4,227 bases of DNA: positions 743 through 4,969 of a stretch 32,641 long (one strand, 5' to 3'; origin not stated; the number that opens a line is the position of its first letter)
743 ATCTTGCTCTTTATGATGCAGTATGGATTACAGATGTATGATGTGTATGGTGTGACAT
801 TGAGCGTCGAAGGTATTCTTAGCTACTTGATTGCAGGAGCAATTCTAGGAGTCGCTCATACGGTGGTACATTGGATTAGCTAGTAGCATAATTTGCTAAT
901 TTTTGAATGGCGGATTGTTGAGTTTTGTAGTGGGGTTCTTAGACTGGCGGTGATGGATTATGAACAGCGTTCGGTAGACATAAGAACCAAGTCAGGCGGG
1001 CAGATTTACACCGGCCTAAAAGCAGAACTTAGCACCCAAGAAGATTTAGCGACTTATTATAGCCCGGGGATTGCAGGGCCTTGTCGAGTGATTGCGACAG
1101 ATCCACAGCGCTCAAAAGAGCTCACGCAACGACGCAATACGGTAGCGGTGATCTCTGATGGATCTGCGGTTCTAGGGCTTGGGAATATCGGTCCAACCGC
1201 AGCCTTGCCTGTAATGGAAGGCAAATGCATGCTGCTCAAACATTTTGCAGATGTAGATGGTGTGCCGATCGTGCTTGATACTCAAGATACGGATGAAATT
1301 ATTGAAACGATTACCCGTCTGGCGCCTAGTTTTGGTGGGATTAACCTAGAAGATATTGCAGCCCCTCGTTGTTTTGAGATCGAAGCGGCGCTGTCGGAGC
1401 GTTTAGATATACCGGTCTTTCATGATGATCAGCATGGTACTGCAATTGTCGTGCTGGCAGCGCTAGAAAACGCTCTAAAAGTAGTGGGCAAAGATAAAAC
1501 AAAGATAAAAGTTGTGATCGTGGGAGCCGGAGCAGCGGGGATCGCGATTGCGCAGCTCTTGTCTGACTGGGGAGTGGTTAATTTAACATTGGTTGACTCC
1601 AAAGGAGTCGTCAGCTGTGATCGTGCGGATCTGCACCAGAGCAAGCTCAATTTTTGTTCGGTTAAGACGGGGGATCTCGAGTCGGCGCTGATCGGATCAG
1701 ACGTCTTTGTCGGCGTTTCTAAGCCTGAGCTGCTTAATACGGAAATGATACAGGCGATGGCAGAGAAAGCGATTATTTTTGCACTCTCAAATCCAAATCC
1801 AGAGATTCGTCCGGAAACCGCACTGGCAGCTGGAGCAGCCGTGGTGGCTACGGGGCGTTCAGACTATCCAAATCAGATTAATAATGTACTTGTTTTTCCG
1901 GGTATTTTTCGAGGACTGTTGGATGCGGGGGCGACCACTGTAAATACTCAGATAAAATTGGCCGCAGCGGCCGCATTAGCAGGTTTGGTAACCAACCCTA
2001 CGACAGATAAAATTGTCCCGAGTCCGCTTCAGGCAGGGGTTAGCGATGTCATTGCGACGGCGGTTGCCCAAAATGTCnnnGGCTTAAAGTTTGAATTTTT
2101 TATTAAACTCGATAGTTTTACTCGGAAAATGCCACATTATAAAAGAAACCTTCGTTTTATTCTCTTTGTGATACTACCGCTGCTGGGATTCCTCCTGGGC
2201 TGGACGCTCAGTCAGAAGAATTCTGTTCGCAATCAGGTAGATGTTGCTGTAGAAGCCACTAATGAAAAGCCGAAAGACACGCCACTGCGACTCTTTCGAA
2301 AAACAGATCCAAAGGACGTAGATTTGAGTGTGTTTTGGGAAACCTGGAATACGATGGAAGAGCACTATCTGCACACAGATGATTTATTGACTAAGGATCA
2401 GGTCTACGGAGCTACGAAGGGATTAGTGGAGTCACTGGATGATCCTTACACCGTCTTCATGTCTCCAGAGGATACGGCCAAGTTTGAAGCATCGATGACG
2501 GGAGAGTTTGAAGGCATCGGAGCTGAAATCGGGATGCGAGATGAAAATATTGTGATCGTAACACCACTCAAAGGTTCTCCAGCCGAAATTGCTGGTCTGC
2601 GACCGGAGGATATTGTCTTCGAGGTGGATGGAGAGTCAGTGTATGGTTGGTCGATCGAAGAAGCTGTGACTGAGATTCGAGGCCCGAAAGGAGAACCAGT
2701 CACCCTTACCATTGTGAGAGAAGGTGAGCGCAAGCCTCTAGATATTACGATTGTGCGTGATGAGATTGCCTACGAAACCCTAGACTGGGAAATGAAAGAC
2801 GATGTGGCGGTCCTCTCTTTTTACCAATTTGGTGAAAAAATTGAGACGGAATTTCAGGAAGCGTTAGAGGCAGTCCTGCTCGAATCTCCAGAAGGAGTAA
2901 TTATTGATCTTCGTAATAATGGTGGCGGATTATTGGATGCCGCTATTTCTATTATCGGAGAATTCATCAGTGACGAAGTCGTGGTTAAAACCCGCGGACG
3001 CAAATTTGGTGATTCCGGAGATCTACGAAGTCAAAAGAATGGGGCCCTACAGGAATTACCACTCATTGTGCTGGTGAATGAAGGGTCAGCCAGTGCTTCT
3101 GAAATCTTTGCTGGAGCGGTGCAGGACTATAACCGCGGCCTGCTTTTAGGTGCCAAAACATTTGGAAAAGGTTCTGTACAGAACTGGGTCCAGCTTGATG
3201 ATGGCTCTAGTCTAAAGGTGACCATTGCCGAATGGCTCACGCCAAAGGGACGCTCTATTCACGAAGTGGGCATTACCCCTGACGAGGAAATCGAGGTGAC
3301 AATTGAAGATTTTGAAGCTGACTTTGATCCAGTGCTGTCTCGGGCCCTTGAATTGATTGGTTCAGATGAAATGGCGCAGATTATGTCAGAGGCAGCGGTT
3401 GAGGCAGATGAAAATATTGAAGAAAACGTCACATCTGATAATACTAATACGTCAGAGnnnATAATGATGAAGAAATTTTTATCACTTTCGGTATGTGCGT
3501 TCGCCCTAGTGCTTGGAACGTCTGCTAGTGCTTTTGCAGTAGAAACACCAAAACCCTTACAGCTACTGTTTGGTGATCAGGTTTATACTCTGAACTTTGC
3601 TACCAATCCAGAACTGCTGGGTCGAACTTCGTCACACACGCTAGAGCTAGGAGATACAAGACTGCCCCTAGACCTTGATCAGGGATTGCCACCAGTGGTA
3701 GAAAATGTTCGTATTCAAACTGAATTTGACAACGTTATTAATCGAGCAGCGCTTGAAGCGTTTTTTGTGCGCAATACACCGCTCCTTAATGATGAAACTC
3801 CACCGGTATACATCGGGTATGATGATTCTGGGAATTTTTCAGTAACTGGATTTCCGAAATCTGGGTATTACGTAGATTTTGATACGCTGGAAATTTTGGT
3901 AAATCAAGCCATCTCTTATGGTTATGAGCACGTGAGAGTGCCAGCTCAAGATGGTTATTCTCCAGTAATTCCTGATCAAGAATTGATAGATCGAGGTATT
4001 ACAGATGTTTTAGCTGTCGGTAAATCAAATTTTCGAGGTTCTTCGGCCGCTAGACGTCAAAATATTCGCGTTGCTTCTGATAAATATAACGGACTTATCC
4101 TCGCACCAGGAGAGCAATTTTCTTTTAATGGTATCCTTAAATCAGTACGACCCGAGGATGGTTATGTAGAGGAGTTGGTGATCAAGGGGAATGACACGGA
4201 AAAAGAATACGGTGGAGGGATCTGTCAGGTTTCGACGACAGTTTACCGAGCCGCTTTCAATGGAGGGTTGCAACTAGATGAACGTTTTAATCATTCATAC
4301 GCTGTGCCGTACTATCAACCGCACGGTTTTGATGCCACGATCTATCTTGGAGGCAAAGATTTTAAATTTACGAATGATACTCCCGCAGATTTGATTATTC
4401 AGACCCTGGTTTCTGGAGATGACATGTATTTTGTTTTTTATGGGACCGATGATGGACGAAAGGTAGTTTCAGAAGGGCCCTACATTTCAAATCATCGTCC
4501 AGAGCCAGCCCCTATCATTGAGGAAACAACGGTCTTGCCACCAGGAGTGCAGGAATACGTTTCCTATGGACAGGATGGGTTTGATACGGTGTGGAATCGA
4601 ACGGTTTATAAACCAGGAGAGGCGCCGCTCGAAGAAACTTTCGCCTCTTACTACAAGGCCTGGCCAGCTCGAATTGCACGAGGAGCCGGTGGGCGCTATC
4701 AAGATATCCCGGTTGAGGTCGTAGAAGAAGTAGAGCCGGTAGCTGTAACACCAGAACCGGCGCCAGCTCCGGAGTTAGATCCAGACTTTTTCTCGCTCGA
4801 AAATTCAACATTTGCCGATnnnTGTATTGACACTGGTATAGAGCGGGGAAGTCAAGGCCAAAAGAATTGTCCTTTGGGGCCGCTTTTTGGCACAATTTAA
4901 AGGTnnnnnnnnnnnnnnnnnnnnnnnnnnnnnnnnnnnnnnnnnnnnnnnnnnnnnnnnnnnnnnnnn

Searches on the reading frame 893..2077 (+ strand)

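Call 5: search_protein_families(library=pfam, proteins=[window:893-2077:+], max_evalue=0.01)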
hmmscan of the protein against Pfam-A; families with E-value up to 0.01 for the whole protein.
window:893-2077:+ (395 aa): 8 families
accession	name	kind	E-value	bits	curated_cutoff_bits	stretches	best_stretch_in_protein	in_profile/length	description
PF00390.24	malic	-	7.6e-27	94.7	23.1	1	46-166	12-180/182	Malic enzyme, N-terminal domain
PF03949.21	Malic_M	-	2.4e-20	73.4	23.5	1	182-393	3-255/258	Malic enzyme, NAD binding domain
PF00208.27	ELFV_dehydrog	-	5.9e-06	26.6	23.4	1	178-252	5-79/241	Glutamate/Leucine/Phenylalanine/Valine dehydrogenase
PF00899.27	ThiF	-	1.3e-05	24.9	28.1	1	203-236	19-52/238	ThiF family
PF01262.27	AlaDh_PNT_C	-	0.00081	19.3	23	1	203-296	27-126/214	Alanine dehydrogenase/PNT, C-terminal domain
PF07992.20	Pyr_redox_2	-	0.0015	18.5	26.1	1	206-326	2-113/291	Pyridine nucleotide-disulphide oxidoreductase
PF01494.25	FAD_binding_3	-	0.0016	18.1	22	1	205-233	2-30/349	FAD binding domain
PF02826.25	2-Hacid_dh_C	-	0.0063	16.3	25.1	0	196-296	28-124/178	D-isomer specific 2-hydroxyacid dehydrogenase, NAD binding domain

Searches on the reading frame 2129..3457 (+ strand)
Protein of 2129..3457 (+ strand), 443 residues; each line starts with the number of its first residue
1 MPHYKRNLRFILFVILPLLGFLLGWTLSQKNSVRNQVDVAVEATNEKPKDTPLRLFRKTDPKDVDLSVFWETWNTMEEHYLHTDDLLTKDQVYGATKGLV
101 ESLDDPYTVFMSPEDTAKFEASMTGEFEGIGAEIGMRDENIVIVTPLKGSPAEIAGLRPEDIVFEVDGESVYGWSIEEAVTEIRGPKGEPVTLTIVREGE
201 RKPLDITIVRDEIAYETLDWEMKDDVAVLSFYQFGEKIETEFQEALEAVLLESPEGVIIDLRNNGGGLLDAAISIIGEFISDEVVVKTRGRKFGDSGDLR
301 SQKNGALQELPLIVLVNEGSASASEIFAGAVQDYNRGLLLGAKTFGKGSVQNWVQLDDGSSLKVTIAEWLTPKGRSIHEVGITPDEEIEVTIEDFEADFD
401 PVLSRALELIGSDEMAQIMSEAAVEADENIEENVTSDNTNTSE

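Call 5: search_protein_families(library=pfam, proteins=[window:2129-3457:+], max_evalue=0.01)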
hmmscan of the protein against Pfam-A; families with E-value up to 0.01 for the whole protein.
window:2129-3457:+ (443 aa): 5 families
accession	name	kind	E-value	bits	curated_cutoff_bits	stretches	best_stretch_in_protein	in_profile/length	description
PF03572.23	Peptidase_S41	-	2.7e-50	170.6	24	1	225-388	1-165/165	Peptidase family S41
PF17820.7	PDZ_6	-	1.6e-13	50.6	27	1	142-197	1-54/54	PDZ domain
PF00595.29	PDZ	-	1e-10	42.3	23.2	1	128-195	10-80/81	PDZ domain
PF13180.12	PDZ_2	-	7.4e-09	36.2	27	1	130-207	3-79/80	PDZ domain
PF22694.1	CtpB_N-like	-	3.9e-05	24.5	27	1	64-113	36-83/85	Activating protease CtpB N-terminal domain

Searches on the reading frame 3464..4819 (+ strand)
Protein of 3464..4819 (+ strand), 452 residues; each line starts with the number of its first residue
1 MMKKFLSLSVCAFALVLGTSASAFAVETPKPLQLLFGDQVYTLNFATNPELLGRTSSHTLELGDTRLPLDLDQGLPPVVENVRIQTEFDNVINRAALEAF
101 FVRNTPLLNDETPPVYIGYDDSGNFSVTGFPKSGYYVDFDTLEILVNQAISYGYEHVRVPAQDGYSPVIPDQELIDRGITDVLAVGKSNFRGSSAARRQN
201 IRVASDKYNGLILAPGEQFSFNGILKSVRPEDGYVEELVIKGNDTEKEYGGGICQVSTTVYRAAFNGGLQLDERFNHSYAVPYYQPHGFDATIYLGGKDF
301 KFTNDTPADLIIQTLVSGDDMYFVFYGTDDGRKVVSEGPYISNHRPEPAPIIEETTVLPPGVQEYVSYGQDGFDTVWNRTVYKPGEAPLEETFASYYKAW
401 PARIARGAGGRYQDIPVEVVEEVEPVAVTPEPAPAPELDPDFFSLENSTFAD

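Call 5: search_protein_families(library=pfam, proteins=[window:3464-4819:+], max_evalue=0.01)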
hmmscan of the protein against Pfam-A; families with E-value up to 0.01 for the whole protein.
window:3464-4819:+ (452 aa): 1 family
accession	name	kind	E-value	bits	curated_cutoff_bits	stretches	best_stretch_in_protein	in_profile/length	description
PF04294.18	VanW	-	9.4e-41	138.8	27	1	197-325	2-129/130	VanW like protein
